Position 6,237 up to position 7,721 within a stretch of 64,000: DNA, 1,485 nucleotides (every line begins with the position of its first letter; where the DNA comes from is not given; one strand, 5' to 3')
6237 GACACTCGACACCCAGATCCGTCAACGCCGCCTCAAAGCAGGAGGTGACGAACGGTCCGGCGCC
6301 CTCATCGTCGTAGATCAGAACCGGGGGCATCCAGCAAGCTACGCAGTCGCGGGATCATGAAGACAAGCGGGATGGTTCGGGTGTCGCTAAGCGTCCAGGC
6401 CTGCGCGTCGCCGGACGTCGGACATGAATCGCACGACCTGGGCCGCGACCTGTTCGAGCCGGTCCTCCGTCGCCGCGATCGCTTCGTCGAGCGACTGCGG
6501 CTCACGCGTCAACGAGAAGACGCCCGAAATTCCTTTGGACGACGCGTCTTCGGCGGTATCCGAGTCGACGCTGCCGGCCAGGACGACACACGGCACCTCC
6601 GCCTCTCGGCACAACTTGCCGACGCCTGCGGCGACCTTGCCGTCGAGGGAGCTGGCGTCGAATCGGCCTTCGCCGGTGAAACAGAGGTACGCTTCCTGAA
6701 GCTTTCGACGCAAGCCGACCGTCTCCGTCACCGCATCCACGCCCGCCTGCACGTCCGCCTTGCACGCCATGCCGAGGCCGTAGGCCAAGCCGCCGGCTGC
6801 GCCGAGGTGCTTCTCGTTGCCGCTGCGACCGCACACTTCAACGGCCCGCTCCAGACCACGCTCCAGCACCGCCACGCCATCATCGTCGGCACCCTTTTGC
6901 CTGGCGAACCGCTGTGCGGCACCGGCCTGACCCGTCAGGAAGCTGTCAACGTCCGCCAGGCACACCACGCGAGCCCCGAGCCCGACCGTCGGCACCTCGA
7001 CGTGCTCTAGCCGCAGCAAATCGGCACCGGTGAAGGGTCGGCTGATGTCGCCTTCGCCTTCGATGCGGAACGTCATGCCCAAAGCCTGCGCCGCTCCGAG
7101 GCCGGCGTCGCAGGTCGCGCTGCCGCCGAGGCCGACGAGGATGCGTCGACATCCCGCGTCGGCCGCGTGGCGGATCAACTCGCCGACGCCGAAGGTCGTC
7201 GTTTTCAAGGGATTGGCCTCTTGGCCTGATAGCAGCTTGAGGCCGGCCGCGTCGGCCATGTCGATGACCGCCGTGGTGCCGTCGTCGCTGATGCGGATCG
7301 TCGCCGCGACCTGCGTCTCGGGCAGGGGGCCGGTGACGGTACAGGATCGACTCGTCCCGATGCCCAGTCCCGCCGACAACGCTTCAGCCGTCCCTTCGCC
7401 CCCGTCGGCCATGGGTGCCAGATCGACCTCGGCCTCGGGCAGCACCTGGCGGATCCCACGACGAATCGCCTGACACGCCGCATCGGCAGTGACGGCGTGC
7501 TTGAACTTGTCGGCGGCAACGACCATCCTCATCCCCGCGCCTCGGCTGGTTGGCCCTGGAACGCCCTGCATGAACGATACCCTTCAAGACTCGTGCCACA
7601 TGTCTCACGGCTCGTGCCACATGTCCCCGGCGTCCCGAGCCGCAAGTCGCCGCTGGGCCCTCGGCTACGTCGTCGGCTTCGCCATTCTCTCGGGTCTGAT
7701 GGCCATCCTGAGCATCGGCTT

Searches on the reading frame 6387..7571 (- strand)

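Call 80: search_protein_families(library=pfam, proteins=[window:6387-7571:-], max_evalue=0.001)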
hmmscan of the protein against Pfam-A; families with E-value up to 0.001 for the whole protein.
window:6387-7571:- (394 aa): 1 family
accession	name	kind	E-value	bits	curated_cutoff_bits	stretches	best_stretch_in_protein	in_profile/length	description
PF02595.20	Gly_kinase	-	5.4e-106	355.1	23.3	1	16-383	1-371/372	Glycerate kinase family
